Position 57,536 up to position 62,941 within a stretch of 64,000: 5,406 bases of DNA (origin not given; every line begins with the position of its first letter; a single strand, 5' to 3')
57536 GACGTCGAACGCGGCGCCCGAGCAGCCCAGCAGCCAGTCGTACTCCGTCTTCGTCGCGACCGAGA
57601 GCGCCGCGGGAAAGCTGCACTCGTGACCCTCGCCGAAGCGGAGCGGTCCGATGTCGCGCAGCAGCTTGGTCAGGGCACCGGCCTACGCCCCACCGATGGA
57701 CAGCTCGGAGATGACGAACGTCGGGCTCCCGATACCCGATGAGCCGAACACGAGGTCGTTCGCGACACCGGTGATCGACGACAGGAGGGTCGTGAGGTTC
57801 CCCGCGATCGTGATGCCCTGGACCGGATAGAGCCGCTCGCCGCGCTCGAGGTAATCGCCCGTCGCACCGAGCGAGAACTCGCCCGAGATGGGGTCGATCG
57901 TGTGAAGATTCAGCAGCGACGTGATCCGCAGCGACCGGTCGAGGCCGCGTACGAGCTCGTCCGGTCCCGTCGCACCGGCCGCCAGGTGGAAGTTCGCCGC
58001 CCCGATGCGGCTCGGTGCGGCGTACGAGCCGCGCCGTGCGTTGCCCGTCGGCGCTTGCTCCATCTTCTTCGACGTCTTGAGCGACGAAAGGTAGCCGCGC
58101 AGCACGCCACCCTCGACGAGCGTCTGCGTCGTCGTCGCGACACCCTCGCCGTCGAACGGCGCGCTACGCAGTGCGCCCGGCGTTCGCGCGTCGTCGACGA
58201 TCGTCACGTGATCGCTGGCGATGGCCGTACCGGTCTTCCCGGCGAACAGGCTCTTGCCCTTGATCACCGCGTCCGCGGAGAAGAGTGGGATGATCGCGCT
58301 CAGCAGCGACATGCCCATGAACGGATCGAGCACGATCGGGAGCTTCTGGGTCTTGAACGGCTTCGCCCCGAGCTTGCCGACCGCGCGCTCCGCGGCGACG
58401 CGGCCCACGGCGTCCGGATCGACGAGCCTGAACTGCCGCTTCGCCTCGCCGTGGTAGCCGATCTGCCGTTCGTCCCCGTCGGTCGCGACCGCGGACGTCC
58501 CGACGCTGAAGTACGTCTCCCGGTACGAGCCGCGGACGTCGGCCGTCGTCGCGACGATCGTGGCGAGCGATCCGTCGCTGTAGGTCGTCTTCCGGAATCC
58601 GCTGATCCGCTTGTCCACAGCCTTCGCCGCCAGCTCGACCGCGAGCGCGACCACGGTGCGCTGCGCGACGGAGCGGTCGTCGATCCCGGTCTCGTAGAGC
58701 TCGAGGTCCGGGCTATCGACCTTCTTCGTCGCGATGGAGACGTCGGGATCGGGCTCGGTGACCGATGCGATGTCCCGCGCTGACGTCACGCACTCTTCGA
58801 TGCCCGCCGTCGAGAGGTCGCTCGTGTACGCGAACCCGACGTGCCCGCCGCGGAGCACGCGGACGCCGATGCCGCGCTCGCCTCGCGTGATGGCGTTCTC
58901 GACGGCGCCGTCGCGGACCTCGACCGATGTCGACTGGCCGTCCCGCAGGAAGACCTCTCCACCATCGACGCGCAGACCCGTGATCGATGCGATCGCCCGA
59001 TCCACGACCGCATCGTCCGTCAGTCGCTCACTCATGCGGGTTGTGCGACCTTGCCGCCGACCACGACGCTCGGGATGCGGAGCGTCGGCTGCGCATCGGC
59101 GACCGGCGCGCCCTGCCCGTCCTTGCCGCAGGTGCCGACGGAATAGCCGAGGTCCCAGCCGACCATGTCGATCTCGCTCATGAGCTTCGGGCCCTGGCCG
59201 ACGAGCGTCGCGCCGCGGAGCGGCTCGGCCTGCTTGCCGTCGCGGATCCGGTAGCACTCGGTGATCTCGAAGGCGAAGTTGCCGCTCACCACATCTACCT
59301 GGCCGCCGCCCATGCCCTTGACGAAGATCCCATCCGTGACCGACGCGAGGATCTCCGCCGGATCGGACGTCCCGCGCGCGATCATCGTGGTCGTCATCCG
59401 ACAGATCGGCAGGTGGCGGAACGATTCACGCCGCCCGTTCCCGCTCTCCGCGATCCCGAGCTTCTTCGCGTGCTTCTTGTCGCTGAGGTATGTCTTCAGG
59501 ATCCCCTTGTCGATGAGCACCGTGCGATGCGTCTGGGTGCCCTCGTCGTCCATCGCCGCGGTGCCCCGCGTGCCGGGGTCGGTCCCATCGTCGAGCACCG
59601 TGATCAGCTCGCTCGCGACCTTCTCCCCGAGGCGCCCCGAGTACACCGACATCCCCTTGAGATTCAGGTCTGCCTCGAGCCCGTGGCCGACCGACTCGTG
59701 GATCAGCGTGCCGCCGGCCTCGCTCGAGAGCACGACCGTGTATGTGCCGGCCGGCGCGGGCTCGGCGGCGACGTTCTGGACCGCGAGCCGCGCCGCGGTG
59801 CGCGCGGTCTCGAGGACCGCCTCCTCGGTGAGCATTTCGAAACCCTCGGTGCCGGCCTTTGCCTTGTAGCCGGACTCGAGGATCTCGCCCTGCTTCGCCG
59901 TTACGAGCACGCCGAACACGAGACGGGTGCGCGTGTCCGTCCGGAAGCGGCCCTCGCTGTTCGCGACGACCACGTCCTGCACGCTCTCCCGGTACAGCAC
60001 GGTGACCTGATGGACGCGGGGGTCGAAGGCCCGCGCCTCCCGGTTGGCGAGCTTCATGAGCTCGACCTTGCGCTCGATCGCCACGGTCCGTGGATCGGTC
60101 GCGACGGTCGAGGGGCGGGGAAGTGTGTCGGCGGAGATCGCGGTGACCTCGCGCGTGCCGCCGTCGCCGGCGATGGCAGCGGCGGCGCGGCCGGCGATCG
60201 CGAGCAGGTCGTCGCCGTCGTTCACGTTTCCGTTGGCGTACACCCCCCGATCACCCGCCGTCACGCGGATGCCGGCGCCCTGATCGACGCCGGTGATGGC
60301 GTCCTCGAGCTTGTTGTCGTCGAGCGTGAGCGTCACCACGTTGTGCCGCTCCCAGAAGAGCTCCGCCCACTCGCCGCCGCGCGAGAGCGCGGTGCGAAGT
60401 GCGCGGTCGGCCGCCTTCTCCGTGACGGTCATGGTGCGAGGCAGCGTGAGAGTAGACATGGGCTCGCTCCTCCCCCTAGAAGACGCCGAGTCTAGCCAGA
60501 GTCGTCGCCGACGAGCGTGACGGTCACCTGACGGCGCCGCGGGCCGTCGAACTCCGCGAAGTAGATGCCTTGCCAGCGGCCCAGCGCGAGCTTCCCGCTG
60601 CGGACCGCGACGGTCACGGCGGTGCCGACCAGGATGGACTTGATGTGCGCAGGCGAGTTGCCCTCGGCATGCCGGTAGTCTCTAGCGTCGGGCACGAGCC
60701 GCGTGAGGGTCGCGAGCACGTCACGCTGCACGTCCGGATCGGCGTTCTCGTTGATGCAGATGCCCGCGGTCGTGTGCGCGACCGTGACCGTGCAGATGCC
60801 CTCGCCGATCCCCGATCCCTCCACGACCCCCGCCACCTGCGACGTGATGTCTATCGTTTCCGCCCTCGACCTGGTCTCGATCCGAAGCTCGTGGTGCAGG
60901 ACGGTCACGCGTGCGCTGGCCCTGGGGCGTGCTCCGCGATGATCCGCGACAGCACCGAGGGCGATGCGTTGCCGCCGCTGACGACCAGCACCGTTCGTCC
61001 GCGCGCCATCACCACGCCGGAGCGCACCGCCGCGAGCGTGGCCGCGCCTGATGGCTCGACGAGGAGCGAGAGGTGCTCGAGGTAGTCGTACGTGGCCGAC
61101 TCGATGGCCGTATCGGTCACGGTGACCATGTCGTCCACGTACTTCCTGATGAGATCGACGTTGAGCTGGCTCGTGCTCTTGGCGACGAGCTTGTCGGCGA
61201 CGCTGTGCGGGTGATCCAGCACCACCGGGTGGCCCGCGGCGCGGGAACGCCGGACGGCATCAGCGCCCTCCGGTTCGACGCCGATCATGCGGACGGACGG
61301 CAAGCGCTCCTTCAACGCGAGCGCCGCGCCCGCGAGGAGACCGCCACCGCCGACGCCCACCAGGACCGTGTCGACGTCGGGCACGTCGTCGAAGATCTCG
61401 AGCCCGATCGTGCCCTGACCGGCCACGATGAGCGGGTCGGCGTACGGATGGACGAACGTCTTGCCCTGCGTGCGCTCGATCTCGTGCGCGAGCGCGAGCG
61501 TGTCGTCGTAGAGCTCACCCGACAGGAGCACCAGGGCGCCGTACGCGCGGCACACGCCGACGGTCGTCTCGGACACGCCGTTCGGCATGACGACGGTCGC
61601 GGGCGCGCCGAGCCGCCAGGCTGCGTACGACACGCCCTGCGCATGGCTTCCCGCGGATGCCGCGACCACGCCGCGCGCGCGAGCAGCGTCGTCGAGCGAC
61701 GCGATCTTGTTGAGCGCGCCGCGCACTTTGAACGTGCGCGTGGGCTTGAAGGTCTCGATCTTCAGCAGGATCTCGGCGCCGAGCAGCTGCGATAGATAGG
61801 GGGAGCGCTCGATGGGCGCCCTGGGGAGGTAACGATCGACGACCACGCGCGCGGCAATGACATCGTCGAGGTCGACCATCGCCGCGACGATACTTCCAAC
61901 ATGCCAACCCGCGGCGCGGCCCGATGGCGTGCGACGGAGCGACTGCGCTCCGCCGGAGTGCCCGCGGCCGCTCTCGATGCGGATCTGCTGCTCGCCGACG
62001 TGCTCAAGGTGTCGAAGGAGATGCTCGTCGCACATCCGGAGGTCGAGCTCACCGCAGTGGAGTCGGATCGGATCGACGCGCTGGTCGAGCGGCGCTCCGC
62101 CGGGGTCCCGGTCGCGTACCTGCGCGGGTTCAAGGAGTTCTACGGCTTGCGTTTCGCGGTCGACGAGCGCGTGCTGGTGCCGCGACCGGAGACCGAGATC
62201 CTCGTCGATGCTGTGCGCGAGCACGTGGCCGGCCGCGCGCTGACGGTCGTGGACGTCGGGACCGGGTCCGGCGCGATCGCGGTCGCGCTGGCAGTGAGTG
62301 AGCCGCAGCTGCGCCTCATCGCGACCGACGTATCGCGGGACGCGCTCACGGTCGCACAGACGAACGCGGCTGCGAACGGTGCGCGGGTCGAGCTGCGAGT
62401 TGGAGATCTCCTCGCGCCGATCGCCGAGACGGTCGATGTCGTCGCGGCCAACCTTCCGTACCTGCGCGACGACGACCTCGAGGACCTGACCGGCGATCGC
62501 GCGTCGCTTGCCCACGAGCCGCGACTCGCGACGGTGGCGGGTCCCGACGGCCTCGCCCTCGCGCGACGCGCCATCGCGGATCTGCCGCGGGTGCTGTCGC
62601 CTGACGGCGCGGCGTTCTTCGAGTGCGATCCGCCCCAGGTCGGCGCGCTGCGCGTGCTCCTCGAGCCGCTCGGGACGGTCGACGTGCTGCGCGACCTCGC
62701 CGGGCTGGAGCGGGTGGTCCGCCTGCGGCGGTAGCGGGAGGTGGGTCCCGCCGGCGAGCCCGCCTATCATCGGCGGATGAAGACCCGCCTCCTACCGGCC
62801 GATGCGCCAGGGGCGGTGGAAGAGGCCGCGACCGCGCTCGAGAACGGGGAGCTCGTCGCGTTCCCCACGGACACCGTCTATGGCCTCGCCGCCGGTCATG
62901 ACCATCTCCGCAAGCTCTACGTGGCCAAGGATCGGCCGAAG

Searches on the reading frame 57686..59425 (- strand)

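Call 89: search_protein_families(library=pfam, proteins=[window:57686-59425:-], max_evalue=0.00001)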
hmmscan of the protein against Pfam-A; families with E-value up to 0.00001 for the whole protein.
window:57686-59425:- (580 aa): 3 families
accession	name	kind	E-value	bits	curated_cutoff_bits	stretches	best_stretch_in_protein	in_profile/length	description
PF19289.4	PmbA_TldD_3rd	-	1.7e-64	217.5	22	1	359-579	1-220/220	PmbA/TldA metallopeptidase C-terminal domain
PF01523.21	PmbA_TldD_1st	-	1.7e-17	63.7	20.9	1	157-220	2-65/65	PmbA/TldA metallopeptidase domain 1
PF19290.4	PmbA_TldD_2nd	-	8.8e-13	49.1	20.9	1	249-352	4-109/109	PmbA/TldA metallopeptidase central domain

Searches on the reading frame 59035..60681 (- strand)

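Call 87: search_protein_families(library=pfam, proteins=[window:59035-60681:-], max_evalue=0.00001)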
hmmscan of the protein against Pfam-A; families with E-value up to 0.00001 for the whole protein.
window:59035-60681:- (549 aa): 3 families
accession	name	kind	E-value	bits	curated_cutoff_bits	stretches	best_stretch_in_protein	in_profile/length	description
PF19289.4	PmbA_TldD_3rd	-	5.2e-64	215.9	22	1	312-543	2-220/220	PmbA/TldA metallopeptidase C-terminal domain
PF19290.4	PmbA_TldD_2nd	-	1.2e-19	71.2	20.9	1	196-303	2-108/109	PmbA/TldA metallopeptidase central domain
PF01523.21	PmbA_TldD_1st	-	1.8e-07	31.7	20.9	1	106-169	1-64/65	PmbA/TldA metallopeptidase domain 1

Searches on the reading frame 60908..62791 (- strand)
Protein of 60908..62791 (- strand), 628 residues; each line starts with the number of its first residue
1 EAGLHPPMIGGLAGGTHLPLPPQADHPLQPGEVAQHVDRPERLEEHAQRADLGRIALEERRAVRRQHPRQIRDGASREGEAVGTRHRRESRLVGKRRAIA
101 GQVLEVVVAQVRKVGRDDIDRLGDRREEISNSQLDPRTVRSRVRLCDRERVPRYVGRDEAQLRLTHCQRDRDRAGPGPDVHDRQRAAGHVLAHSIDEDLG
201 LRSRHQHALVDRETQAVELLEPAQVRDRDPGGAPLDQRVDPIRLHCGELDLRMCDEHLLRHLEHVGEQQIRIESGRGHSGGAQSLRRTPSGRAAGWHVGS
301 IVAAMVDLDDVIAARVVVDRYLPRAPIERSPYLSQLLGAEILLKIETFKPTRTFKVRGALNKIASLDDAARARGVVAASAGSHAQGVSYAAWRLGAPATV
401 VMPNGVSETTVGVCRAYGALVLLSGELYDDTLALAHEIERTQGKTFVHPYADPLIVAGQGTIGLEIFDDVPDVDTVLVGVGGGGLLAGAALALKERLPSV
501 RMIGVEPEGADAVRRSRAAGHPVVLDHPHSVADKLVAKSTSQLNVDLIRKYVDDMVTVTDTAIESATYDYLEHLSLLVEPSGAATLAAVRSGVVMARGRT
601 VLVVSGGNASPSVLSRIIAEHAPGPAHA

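Call 87: search_protein_families(library=pfam, proteins=[window:60908-62791:-], max_evalue=0.00001)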
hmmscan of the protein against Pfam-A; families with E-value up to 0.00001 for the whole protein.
window:60908-62791:- (628 aa): 1 family
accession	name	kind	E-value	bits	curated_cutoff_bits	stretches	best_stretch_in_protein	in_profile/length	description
PF00291.31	PALP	-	2.8e-76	257.1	35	1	324-606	7-295/295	Pyridoxal-phosphate dependent enzyme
